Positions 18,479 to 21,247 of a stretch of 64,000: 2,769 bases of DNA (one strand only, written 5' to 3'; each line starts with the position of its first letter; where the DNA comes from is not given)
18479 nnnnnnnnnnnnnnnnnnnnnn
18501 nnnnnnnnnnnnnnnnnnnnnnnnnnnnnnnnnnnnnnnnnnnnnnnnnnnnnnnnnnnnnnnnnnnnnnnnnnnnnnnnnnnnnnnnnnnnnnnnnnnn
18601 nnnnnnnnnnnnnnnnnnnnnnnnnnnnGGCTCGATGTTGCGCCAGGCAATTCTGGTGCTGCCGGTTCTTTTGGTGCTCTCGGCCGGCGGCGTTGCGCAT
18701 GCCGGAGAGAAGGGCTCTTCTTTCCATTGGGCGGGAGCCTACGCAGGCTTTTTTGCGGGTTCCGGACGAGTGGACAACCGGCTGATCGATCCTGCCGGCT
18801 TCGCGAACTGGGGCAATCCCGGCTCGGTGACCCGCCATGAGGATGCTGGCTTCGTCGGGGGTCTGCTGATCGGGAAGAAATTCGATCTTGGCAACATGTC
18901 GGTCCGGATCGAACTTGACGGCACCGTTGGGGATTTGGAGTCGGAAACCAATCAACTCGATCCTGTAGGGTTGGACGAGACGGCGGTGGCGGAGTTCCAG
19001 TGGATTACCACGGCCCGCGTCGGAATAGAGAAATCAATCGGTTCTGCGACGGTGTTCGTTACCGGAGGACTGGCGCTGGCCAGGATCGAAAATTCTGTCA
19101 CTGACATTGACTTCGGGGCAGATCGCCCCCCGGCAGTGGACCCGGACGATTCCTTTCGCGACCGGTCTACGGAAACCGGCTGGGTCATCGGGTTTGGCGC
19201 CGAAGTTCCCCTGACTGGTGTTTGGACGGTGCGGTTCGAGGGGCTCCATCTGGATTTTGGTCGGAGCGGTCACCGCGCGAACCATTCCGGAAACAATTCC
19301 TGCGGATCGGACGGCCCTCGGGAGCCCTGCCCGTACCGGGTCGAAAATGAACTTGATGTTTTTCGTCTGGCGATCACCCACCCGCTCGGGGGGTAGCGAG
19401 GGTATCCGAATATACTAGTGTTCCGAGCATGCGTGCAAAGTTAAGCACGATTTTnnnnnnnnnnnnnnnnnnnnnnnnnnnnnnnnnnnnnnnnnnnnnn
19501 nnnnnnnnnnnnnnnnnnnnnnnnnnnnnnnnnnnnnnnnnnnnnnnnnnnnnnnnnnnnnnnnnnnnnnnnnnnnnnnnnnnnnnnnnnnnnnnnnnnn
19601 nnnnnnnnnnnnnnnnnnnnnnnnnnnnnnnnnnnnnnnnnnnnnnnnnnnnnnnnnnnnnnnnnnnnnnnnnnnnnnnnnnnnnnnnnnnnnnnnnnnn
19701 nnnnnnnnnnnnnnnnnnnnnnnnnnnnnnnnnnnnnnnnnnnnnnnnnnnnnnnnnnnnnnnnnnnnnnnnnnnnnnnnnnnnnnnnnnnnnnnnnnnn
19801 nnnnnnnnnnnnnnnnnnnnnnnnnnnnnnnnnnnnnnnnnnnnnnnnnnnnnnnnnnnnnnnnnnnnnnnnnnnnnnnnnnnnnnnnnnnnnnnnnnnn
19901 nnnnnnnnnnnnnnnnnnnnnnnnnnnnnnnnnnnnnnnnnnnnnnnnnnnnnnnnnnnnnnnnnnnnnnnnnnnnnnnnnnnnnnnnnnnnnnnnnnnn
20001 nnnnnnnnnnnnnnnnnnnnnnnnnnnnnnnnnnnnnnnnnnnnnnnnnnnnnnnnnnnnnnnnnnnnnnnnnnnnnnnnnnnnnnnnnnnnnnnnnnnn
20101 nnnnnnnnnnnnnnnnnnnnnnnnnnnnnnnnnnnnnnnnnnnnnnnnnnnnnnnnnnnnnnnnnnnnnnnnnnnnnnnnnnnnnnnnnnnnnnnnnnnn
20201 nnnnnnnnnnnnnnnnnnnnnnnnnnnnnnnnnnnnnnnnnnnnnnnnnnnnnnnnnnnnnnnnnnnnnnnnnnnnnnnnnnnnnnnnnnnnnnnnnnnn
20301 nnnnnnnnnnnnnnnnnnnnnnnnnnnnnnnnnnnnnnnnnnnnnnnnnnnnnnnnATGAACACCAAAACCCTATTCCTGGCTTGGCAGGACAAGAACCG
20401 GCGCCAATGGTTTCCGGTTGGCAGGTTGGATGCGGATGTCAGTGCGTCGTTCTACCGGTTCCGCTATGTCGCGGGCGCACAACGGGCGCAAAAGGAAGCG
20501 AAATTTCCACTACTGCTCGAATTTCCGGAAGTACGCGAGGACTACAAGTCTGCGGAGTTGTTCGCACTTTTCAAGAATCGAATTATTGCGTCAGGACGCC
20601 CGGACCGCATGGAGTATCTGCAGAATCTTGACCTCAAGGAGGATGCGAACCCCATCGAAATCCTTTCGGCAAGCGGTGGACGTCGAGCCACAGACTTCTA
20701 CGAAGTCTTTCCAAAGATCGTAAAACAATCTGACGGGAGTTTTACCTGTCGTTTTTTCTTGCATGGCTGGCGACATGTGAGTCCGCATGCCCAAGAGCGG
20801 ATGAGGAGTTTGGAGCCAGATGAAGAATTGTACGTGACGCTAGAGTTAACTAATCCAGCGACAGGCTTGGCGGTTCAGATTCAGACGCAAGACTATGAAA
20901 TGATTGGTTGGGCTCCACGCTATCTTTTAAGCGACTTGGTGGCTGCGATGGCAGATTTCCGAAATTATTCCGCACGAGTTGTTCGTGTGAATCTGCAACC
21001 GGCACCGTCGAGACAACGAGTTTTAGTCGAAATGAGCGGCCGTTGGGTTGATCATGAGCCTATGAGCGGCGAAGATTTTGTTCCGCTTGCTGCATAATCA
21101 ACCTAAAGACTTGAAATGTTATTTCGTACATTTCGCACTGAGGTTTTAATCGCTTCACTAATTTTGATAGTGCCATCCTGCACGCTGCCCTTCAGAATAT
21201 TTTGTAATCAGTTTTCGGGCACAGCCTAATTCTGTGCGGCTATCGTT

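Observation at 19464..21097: Split HipA-like kinase with reversed module order, its N-domain partner fused to HIRAN, and no HipB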

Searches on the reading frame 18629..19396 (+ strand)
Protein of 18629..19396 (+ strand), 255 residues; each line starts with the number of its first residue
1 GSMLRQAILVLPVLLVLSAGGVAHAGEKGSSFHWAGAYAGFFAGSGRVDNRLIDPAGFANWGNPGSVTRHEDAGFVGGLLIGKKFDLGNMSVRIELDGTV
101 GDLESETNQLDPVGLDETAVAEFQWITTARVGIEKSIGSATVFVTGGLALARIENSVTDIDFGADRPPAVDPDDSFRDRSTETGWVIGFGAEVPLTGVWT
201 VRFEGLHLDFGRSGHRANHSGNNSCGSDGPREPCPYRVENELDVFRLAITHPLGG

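Call 77: search_protein_families(library=pfam, proteins=[window:18629-19396:+], max_evalue=0.01)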
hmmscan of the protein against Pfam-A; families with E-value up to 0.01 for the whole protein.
window:18629-19396:+ (255 aa): 1 family
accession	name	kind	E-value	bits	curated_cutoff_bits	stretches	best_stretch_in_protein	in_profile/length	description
PF13505.12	OMP_b-brl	-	5e-08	33.7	28.7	1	50-215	35-158/175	Outer membrane protein beta-barrel domain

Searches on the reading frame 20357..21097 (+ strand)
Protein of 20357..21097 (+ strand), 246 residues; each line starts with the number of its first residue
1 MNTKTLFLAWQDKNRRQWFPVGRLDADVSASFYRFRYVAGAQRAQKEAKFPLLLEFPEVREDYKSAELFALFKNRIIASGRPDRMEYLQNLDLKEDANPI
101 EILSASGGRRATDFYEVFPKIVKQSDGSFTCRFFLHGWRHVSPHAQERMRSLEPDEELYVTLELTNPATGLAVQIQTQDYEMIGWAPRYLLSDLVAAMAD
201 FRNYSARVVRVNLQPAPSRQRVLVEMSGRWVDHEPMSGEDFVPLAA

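Call 3: search_protein_families(library=pfam, proteins=[window:20357-21097:+], max_evalue=1)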
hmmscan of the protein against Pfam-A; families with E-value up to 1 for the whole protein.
window:20357-21097:+ (246 aa): 2 families
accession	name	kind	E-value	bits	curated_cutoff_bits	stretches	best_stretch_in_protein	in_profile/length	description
PF08797.16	HIRAN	-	1.2e-05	25.5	24.7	1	129-223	2-88/96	HIRAN domain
PF13657.11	Couple_hipA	-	0.14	13.1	22.5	1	20-109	9-91/99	HipA N-terminal domain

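Call 4: search_protein_families(library=padloc, proteins=[window:20357-21097:+], max_evalue=1)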
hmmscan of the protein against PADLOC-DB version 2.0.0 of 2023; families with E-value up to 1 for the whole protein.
window:20357-21097:+ (246 aa): 7 families
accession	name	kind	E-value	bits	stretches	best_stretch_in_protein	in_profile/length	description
PDLC04347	PDC-M03B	-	2.1e-78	261.3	1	1-244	1-242/245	-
PDLC04348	PDC-M03B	-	1.2e-59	200.1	1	1-241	1-242/248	-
PDLC04352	PDC-M03B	-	1.7e-39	133.9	1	3-231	5-231/250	-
PDLC04346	PDC-M03B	-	1e-37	128.2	1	54-245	5-205/262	-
PDLC04349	PDC-M03B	-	1.6e-35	120.8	1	3-215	7-217/232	-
PDLC04351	PDC-M03B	-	1.2e-16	59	1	3-189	5-190/255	-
PDLC04350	PDC-M03B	-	5.6e-13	46.8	1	19-245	20-243/280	-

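Call 5: search_protein_families(library=ncbifam, proteins=[window:20357-21097:+], max_evalue=1)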
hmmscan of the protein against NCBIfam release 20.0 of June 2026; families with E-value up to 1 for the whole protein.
window:20357-21097:+ (246 aa): 0 families

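Call 18: search_solved_structures(query=window:20357-21097:+, max_evalue=10, show_alignments=3)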
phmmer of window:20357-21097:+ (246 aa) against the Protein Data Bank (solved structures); distinct sequences matched with E-value up to 10: 0.

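Call 19: find_homologous_proteins(query=window:20357-21097:+, max_evalue=0.001)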
Query window:20357-21097:+ (246 aa): 2671 proteins with E <= 0.001 among 4013 candidates; the best 120 are listed.
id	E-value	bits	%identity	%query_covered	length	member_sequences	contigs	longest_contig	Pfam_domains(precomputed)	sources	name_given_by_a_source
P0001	6.3e-136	470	85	100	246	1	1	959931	PF08797.17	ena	-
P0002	4.4e-130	450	79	100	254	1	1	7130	PF08797.17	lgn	-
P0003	7.0e-126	437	79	100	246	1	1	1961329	PF08797.17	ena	-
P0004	9.0e-125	433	76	100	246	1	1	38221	-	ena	-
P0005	2.4e-124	432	76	100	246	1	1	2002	-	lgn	-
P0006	1.1e-123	429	76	100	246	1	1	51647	PF08797.17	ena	-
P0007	7.7e-122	423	74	100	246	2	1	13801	-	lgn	-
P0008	8.0e-121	420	75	100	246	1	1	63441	-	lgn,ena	-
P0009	2.6e-116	405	71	100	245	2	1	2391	PF08797.17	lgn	-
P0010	1.2e-115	403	70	100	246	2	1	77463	-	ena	-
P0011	9.2e-115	400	70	100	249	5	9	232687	PF08797.17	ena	-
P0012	3.6e-114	398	71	100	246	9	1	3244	PF08797.17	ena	-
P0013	1.0e-113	397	71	100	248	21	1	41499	PF08797.17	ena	-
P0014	1.3e-113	397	71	100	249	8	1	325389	PF08797.17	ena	-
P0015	1.0e-112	394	71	100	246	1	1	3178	PF08797.17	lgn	-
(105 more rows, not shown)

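Call 21: find_related_loci(query=window:20357-21097:+, collection=genome_contigs, flank=6000)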
Query window:20357-21097:+ (246 aa) in genome_contigs; peptide patterns used: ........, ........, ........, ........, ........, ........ (x = any residue, [..] = any of these).
288 stretches matched a pattern; 254 encode a relative of the query (tblastn E <= 1e-3); the best 80 are kept; 80 distinct loci.
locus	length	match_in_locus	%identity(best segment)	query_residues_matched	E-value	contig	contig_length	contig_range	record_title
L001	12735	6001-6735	71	1-245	4e-119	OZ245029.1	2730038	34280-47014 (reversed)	MAG: Nitrospirales bacterium isolate 388c807a-7da8-408b-ad08-f544d289470f genome assembly, chromosome: 1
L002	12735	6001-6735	71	1-245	4e-119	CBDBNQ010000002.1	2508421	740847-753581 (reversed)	MAG: Nitrospirales bacterium isolate a682887b-61b0-46b6-b4c5-97f9e0a0637c genome assembly, contig: contig_2, whole genom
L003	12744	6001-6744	70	1-246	4e-117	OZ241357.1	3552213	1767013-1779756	MAG: Alphaproteobacteria bacterium isolate 88d555cd-2633-4b86-a1be-1e9adaae3909 genome assembly, chromosome: 1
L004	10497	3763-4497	70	1-246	9e-117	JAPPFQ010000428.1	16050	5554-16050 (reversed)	MAG: Acidobacteriota bacterium isolate RHO1_bin_34 NODE_5369_length_16050_cov_3.968740, whole genome shotgun sequence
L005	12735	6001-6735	70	1-244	2e-116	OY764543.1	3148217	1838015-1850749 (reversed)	MAG: Trueperaceae bacterium isolate 617606ba-ac04-44ed-b980-3de5d93b502e genome assembly, chromosome: 1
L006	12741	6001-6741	70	1-245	3e-115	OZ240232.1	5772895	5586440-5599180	MAG: Candidatus Versatilivoraceae bacterium isolate ed3112cf-5d09-4b03-98f8-4139f083c0eb genome assembly, chromosome: 1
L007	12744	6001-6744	70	1-245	7e-115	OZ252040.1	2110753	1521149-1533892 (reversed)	MAG: Nitrospirales bacterium isolate 83231f25-c8cf-40c5-a73a-07b957b23052 genome assembly, chromosome: 1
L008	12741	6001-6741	69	1-245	9e-114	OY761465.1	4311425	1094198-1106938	MAG: Candidatus Binatia bacterium isolate d3e24e22-6b5b-4867-8422-75782eed2520 genome assembly, chromosome: 1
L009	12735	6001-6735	68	1-246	6e-113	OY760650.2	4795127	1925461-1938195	MAG: Terriglobia bacterium isolate 5d79d33f-5ea2-468b-941e-0445094ce055 genome assembly, chromosome: 1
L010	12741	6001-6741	69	1-245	2e-112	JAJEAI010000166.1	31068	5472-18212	MAG: Candidatus Binatia bacterium isolate jk18x7bins.45 k141_1476017, whole genome shotgun sequence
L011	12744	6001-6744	67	1-245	4e-112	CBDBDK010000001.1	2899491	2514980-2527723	MAG: uncultured Candidatus Binatia bacterium isolate 2c216906-a703-41c5-82d5-ef5894461506 genome assembly, contig: conti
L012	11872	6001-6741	67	1-245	5e-112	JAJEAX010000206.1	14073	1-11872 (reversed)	MAG: Candidatus Latescibacterota bacterium isolate jk18x7bins.9 k141_2496634, whole genome shotgun sequence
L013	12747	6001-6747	67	1-246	2e-111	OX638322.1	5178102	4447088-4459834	MAG: Candidatus Binatia bacterium isolate fc306077-a6e0-4751-8727-9b45b52cfb09 genome assembly, chromosome: 1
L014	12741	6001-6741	68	1-245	3e-111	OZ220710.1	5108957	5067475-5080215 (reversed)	MAG: Thermodesulfobacteriota bacterium isolate dce1034a-8f23-488c-aa07-39e6c80a0035 genome assembly, chromosome: 1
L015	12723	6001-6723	66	1-241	1e-110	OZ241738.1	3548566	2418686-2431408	MAG: Alphaproteobacteria bacterium isolate d8927372-aabd-44cb-9c9e-7bd42c52962c genome assembly, chromosome: 1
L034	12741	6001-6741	66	1-245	2e-107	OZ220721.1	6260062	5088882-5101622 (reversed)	MAG: Candidatus Latescibacterota bacterium isolate 1fb1e748-2903-4aab-acc2-5860c344c101 genome assembly, chromosome: 1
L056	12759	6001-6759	64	1-245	2e-104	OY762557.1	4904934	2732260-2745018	MAG: Longimicrobiales bacterium isolate c10e2151-7d97-4465-9cf7-a78a4796a63d genome assembly, chromosome: 1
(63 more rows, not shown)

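Call 27: search_protein_representatives(protein=window:20357-21097:+)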
Query: 246 residues. Proteins with E-value up to 0.001 (for the whole library): 1259; up to 1e-10: 770; up to 1e-30: 165. The best 150 are listed.
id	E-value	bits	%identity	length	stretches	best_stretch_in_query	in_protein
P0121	2.2e-87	309.0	56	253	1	1-245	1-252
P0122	1.5e-76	273.5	53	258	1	4-242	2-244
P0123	1.8e-72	260.2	52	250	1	2-245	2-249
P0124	3.0e-70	252.9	60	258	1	30-217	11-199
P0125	1.4e-69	250.7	52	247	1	1-244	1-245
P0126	2.5e-69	249.9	49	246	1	1-245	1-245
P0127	2.2e-68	246.8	60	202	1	54-245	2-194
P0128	2.6e-66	240.0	50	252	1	5-245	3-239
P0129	4.3e-66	239.3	50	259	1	3-241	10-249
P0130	6.2e-65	235.5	49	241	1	1-245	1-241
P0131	5.6e-63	229.1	50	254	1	4-245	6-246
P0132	1.1e-62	228.2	50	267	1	4-245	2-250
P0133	1.9e-62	227.4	57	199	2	145-245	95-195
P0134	4.1e-61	223.0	48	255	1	1-245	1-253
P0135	9.7e-61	221.8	58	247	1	3-179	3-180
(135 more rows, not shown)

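Call 29: search_solved_structures(query=A1, max_evalue=10, show_alignments=4)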
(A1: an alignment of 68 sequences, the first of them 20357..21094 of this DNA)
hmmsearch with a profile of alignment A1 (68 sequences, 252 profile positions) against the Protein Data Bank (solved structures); distinct sequences matched with E-value up to 10: 8.
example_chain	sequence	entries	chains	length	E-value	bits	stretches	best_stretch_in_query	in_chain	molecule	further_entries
3k2y_A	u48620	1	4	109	0.00079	22.1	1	136-204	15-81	uncharacterized protein lp_0118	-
2mzn_A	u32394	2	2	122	0.061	16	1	152-208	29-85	Helicase-like transcription factor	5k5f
4xzf_A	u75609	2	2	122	0.061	16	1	152-208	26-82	Helicase-like transcription factor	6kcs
5bnh_A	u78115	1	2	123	0.062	15.9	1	152-208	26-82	Helicase-like transcription factor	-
4s0n_A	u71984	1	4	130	0.07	15.8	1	152-208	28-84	Helicase-like transcription factor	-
4xzg_A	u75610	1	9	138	0.081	15.6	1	152-208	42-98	Helicase-like transcription factor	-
9lsd_A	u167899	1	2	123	1.3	11.6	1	11-44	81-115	Antibiotic biosynthesis monooxygenase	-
2d6f_A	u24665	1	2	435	2.2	10.8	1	72-121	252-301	Glutamyl-tRNA(Gln) amidotransferase subunit D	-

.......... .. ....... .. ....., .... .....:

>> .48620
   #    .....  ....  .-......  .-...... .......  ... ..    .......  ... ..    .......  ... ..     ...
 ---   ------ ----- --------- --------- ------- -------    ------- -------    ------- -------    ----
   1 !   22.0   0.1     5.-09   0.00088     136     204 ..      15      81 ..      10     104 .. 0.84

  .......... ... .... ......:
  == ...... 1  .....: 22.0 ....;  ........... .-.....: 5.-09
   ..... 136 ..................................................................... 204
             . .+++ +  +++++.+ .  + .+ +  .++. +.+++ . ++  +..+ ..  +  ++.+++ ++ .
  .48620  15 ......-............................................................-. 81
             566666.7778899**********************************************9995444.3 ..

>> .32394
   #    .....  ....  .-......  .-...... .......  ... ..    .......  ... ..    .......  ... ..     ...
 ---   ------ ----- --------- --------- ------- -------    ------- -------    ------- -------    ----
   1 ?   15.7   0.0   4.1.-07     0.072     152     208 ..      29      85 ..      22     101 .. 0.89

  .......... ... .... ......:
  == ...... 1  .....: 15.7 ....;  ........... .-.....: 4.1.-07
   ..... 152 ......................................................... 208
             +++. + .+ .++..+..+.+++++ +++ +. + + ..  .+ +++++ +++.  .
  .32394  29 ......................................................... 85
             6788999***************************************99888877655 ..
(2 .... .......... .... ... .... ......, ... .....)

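Call 30: search_protein_families(library=pfam, alignment_id=A1, max_evalue=0.01)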
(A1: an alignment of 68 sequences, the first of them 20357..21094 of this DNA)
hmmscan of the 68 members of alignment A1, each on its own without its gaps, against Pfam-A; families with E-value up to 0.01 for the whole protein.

A. member 1, window:20357-21094:+ (246 aa): 1 family
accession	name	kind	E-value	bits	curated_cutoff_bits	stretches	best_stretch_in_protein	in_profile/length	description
PF08797.16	HIRAN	-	1.2e-05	25.5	24.7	1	129-223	2-88/96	HIRAN domain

B. families by the number of members that match (of 68 scanned): 2 families
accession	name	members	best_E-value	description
PF08797.16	HIRAN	47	2.2e-14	HIRAN domain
PF13657.11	Couple_hipA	9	0.00025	HipA N-terminal domain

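Call 40: predict_structure(alignment_id=A1)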
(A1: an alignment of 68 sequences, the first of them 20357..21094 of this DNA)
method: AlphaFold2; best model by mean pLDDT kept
length: 246 residues; sequences in the alignment: 68
mean_pLDDT: 96.0   pTM: 0.92
mean pLDDT of the five models: 96.0, 95.7, 95.5, 95.5, 95.4
residues with pLDDT >= 90: 234; 70-90: 11; 50-70: 1; < 50: 0
segments of 3 or more residues with pLDDT < 50: none
pLDDT, mean of each block of 10 residues (from residue 1): 93 95 97 98 98 98 98 97 97 97 97 97 97 96 96 98 91 97 97 93 93 94 97 95 97
secondary structure, 60 per line:
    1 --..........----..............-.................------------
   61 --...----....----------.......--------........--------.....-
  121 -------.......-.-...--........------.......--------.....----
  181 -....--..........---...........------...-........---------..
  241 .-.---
elements in order: E3-12 E17-27 E32-38 H39-48 E63-65 H70-73 H84-90 H99-106 E115-119 E128-134 H143-150 E157-163 E172-176 E182-185 H188-197 E204-211 E222-229

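Call 67: search_protein_families(library=pfam, proteins=[L013:5296-5964:+, L034:5373-5996:+, L056:5365-5979:+, L008:4798-5895:+], max_evalue=0.01)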
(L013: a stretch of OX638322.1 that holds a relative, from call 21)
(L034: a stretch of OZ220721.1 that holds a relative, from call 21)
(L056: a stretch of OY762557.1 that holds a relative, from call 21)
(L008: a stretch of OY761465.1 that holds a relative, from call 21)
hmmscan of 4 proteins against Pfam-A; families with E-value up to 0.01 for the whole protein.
L013:5296-5964:+ (223 aa): 1 family
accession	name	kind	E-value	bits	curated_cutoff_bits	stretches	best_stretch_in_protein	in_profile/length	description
PF22531.2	DUF7002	-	7.3e-68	228.4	27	1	14-206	1-195/195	Family of unknown function (DUF7002)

L034:5373-5996:+ (208 aa): 1 family
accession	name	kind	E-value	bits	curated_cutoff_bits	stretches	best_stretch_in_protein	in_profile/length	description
PF01936.24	NYN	-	4.4e-08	34.2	24.2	1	4-152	2-128/145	NYN domain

L056:5365-5979:+ (205 aa): 1 family
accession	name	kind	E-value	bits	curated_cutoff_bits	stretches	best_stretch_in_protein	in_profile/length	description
PF08937.16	ThsB_TIR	-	1.3e-23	83.7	21.2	1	42-134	1-97/100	Thoeris protein ThsB, TIR-like domain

L008:4798-5895:+ (366 aa): 4 families
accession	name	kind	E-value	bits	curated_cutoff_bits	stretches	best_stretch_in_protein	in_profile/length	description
PF07883.17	Cupin_2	-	7.7e-15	54.8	27.2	2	74-145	2-67/70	Cupin domain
PF00190.28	Cupin_1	-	3.9e-06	27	22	0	75-159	38-126/151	Cupin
PF02041.22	Auxin_BP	-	4.1e-05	23.8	21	1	71-165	45-142/167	Auxin binding protein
PF12973.13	Cupin_7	-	0.0001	22.5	27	0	73-102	36-65/105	ChrR Cupin-like domain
